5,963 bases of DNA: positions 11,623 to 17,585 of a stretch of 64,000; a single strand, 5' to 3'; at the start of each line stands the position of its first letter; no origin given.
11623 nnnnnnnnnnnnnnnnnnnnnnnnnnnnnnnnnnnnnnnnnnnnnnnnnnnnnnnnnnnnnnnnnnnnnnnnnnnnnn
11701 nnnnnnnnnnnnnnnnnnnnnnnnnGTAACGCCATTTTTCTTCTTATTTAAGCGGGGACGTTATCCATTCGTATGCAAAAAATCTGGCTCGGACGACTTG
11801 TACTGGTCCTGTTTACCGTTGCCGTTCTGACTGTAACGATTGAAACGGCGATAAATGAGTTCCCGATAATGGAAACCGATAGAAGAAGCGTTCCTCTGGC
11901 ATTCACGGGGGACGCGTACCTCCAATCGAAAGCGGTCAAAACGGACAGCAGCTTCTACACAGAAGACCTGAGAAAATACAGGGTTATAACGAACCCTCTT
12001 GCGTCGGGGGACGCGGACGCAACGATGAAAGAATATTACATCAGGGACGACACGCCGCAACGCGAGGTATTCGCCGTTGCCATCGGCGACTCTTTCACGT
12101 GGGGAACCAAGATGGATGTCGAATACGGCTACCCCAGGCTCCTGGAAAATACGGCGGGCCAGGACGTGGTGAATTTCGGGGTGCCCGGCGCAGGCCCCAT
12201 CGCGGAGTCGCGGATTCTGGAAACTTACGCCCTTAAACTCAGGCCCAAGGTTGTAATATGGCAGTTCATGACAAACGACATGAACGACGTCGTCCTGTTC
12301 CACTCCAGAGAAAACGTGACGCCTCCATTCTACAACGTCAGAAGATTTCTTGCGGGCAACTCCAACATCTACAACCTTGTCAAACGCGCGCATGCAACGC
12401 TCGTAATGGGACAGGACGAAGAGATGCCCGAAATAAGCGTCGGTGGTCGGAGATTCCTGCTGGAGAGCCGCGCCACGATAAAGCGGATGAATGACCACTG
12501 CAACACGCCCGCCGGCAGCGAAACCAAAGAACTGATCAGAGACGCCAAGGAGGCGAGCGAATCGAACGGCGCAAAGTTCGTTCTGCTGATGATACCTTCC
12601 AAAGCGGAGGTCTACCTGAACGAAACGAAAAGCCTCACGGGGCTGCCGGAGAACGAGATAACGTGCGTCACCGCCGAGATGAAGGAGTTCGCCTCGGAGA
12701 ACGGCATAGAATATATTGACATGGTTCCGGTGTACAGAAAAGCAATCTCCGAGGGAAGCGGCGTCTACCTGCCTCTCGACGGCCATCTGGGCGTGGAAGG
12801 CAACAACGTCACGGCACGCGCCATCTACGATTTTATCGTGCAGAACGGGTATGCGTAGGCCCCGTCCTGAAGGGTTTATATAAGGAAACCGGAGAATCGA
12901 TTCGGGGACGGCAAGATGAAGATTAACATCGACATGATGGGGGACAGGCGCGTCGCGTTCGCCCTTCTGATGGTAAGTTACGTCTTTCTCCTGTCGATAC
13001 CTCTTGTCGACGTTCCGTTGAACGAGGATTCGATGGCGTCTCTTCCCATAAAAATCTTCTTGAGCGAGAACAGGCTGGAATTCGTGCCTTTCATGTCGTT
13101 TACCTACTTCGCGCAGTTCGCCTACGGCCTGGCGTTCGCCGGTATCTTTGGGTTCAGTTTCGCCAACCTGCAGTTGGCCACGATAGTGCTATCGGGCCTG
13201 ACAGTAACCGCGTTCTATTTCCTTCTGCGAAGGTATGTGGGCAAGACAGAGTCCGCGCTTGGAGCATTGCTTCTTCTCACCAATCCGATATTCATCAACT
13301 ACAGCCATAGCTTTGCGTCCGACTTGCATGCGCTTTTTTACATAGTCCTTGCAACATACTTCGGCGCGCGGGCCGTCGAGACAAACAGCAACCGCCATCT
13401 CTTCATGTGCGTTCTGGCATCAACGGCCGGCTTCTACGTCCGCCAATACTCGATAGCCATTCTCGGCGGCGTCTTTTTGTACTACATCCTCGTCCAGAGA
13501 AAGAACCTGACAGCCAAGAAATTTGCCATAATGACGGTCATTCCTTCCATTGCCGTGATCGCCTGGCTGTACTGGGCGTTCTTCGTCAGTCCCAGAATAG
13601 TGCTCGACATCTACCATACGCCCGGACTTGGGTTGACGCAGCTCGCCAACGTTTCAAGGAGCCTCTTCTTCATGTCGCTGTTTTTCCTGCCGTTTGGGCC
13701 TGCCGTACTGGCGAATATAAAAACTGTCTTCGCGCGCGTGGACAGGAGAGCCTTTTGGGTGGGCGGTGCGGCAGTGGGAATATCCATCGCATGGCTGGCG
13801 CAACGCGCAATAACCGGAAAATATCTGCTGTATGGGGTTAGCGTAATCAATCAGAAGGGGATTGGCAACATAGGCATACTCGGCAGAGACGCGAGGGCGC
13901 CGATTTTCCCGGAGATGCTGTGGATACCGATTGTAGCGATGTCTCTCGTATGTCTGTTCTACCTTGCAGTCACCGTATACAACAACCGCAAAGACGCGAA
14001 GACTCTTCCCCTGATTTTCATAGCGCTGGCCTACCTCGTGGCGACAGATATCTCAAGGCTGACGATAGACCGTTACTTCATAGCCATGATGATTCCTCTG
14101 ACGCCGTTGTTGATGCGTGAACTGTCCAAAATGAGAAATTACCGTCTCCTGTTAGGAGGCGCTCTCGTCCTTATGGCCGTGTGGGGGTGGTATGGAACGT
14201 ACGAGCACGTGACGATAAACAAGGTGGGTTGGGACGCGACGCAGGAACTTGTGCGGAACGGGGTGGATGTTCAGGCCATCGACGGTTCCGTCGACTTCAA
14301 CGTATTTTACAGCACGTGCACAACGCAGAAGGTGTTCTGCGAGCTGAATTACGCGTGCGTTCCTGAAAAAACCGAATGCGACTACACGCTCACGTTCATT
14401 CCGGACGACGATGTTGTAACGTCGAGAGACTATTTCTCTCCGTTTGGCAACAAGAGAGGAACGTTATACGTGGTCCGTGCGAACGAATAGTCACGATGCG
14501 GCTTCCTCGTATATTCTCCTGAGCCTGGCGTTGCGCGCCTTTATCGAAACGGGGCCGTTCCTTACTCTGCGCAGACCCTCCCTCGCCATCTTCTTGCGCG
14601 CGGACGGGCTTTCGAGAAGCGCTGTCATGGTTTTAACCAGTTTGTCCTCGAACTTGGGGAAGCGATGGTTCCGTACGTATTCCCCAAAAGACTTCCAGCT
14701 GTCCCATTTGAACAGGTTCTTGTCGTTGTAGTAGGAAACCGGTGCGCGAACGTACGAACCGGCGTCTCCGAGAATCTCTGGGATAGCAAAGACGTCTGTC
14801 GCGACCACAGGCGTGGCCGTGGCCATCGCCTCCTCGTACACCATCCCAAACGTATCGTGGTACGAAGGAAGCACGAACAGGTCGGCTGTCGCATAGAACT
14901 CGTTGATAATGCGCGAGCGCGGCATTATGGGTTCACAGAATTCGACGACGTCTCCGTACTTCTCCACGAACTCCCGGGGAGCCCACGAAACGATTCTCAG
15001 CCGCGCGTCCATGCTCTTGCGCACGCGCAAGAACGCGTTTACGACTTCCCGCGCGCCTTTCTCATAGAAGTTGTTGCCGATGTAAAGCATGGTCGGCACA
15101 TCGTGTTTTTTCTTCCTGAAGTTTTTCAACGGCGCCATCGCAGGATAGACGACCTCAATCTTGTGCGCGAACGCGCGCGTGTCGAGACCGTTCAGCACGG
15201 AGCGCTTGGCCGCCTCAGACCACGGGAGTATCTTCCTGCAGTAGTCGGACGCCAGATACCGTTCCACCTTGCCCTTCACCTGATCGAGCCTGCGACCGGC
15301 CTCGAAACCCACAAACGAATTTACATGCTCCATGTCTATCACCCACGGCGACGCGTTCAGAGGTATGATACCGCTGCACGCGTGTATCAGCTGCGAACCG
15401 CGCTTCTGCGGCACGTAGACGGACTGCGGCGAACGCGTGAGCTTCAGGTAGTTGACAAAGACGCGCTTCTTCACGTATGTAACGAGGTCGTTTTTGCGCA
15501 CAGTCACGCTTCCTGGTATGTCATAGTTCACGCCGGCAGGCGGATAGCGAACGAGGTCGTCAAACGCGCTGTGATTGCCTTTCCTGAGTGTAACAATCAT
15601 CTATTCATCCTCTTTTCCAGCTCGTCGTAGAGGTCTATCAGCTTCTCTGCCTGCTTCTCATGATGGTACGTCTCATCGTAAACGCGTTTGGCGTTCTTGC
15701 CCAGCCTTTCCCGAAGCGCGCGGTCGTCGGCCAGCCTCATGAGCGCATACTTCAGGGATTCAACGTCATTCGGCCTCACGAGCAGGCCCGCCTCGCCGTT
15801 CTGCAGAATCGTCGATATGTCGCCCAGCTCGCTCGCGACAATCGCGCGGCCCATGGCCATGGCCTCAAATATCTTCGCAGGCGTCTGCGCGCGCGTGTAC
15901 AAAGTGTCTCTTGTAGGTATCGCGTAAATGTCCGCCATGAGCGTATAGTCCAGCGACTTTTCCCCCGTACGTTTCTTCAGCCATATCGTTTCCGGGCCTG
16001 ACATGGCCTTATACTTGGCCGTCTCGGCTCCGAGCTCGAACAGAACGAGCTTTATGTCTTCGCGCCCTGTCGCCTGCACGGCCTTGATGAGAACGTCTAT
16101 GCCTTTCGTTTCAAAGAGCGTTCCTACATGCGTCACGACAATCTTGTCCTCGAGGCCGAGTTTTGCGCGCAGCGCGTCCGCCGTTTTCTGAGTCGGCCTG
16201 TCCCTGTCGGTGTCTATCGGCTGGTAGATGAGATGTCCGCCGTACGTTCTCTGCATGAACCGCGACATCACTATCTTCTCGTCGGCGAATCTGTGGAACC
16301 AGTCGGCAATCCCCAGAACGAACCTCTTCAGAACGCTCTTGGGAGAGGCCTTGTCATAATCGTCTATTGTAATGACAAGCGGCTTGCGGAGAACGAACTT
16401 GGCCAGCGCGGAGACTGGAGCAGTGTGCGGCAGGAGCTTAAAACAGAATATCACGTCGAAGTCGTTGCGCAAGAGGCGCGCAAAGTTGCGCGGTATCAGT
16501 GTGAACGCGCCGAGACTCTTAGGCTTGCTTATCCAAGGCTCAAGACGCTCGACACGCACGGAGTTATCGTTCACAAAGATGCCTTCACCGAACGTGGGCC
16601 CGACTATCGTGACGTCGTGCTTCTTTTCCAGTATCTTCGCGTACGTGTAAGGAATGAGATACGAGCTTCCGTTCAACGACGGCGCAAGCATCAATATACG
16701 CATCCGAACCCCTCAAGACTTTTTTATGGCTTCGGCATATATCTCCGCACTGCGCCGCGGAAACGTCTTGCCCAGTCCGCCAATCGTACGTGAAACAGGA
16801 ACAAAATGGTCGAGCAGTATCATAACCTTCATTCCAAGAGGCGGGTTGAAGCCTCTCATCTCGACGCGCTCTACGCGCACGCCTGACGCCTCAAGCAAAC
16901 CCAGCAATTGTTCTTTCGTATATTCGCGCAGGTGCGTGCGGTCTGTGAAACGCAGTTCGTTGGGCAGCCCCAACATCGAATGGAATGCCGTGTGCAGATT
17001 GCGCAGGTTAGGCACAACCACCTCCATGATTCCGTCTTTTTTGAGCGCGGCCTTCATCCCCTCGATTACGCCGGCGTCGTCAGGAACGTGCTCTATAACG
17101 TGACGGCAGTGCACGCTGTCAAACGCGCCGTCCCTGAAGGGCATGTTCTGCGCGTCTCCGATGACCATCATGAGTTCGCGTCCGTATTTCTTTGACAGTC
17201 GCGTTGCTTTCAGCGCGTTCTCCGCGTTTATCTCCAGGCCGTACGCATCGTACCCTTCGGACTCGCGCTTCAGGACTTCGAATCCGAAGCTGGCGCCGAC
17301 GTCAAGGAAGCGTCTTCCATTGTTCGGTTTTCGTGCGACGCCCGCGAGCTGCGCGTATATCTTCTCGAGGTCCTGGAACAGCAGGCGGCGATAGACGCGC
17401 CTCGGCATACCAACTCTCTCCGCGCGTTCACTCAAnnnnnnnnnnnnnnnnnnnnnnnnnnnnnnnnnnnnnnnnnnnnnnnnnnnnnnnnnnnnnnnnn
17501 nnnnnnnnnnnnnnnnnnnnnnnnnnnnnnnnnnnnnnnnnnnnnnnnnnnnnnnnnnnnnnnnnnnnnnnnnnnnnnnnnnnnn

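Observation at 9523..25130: Complete-looking CDP-3,6-dideoxyhexose pathway in an archaeon, split in two loci, E1 without E3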

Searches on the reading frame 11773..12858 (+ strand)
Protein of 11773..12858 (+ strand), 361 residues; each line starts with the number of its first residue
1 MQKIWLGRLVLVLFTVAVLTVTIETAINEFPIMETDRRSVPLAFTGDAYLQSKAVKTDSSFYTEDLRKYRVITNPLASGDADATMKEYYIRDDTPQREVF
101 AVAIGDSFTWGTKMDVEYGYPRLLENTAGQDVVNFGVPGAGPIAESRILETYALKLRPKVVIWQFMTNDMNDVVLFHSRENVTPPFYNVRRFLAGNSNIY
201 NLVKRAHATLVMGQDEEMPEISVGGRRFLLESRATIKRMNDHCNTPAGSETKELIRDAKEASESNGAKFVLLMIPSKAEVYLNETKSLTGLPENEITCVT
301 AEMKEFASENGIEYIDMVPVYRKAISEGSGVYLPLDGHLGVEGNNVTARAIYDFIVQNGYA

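Call 3: search_protein_families(library=pfam, proteins=[window:11773-12858:+], max_evalue=0.001)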
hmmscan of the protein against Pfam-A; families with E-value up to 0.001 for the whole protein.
window:11773-12858:+ (361 aa): 4 families
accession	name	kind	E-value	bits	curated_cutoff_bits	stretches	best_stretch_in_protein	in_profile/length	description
PF16822.11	ALGX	-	8.4e-15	55.6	26.5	2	248-357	25-132/268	SGNH hydrolase-like domain, acetyltransferase AlgX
PF13472.12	Lipase_GDSL_2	-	4.1e-12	47.4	32.9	1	103-343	1-175/178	GDSL-like Lipase/Acylhydrolase family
PF00657.28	Lipase_GDSL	-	3.8e-06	27.6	23.6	1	102-219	2-134/208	GDSL-like Lipase/Acylhydrolase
PF20078.4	DUF6473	-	0.00071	19.3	27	0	97-166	33-100/274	Domain of unknown function (DUF6473)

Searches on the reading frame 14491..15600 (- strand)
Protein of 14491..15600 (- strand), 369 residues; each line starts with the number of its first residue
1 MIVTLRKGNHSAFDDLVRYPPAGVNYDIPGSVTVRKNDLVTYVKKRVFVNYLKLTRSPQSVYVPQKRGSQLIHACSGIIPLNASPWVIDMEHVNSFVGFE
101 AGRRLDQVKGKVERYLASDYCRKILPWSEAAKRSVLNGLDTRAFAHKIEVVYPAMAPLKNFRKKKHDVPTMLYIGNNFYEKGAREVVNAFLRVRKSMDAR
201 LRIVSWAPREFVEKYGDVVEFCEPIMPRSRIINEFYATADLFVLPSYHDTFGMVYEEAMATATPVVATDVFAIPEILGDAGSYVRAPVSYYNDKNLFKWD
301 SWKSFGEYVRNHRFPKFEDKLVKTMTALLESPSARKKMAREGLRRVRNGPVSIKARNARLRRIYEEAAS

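Call 3: search_protein_families(library=pfam, proteins=[window:14491-15600:-], max_evalue=0.001)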
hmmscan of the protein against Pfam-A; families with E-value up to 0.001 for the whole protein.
window:14491-15600:- (369 aa): 3 families
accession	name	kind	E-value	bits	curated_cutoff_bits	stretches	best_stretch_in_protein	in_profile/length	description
PF13692.12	Glyco_trans_1_4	-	8.1e-20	72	27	1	169-284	2-124/142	Glycosyl transferases group 1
PF00534.26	Glycos_transf_1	-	4.4e-16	59.3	26.4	1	162-281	9-135/172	Glycosyl transferases group 1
PF20706.3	GT4-conflict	-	0.0001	21.9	26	1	229-269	272-312/385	Family 4 Glycosyltransferase in conflict systems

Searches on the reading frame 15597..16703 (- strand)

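Call 3: search_protein_families(library=pfam, proteins=[window:15597-16703:-], max_evalue=0.001)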
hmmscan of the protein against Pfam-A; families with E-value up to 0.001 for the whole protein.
window:15597-16703:- (368 aa): 5 families
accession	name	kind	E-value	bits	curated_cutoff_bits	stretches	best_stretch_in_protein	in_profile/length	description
PF00534.26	Glycos_transf_1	-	4.6e-21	75.5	26.4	1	177-340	4-171/172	Glycosyl transferases group 1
PF13692.12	Glyco_trans_1_4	-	3.6e-19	69.9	27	1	189-327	3-142/142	Glycosyl transferases group 1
PF13439.12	Glyco_transf_4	-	4.4e-12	46.8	28.5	1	25-162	15-165/170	Glycosyltransferase Family 4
PF13579.12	Glyco_trans_4_4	-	1.2e-10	42.4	29.7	1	26-154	16-142/158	Glycosyl transferase 4-like domain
PF13524.12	Glyco_trans_1_2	-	2.5e-06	27.9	25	1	272-356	61-143/144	Glycosyl transferase-like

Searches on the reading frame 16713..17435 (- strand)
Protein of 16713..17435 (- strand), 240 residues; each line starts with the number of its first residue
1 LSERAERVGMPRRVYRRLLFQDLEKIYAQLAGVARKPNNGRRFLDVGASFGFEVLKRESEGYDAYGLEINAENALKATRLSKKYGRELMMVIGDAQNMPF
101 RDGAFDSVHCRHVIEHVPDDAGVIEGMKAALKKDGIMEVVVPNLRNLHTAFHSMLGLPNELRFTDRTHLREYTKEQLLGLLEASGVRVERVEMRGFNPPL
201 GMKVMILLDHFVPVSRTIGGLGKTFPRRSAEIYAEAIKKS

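Call 3: search_protein_families(library=pfam, proteins=[window:16713-17435:-], max_evalue=0.001)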
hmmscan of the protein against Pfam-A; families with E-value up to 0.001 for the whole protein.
window:16713-17435:- (240 aa): 6 families
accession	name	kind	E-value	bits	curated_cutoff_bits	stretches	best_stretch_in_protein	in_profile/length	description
PF13489.12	Methyltransf_23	-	6.8e-17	62.1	27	1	15-189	1-162/164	Methyltransferase domain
PF08241.18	Methyltransf_11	-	7.1e-15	55.9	21.2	1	44-137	1-93/95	Methyltransferase domain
PF13847.12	Methyltransf_31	-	7.2e-11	42.4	27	1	39-147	3-118/145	Methyltransferase domain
PF13649.12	Methyltransf_25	-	1.4e-10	42.2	27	1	44-135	2-97/97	Methyltransferase domain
PF08242.18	Methyltransf_12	-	1e-07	33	30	1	44-136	1-97/98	Methyltransferase domain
PF01209.24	Ubie_methyltran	-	6.6e-05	22.8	20.1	1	37-140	45-152/233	ubiE/COQ5 methyltransferase family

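Call 5: search_protein_families(library=ncbifam, proteins=[window:16713-17435:-], max_evalue=0.00001)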
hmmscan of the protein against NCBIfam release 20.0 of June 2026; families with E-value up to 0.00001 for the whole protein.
window:16713-17435:- (240 aa): 5 families
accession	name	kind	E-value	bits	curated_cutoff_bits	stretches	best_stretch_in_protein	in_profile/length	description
NF041255.1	mycofact_MftM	equivalog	4.5e-12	45.9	200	1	21-122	118-222/289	mycofactocin oligosaccharide methyltransferase MftM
NF045667.1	MTase_DVU1556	equivalog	1.5e-08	34.3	155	1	38-139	21-119/213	DVU_1556 family methyltransferase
NF040539.1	AST_met_ArsM_2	exception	1e-06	28.8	240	1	38-137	55-161/262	putative arsinothricin biosynthesis methyltransferase ArsM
TIGR01983.1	UbiG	equivalog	4.3e-06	26.2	102.95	1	36-197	46-211/228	bifunctional 2-polyprenyl-6-hydroxyphenol methylase/3-demethylubiquinol 3-O-methyltransferase UbiG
TIGR02072.1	BioC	equivalog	4.5e-06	26.6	184.95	1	41-178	36-171/244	malonyl-ACP O-methyltransferase BioC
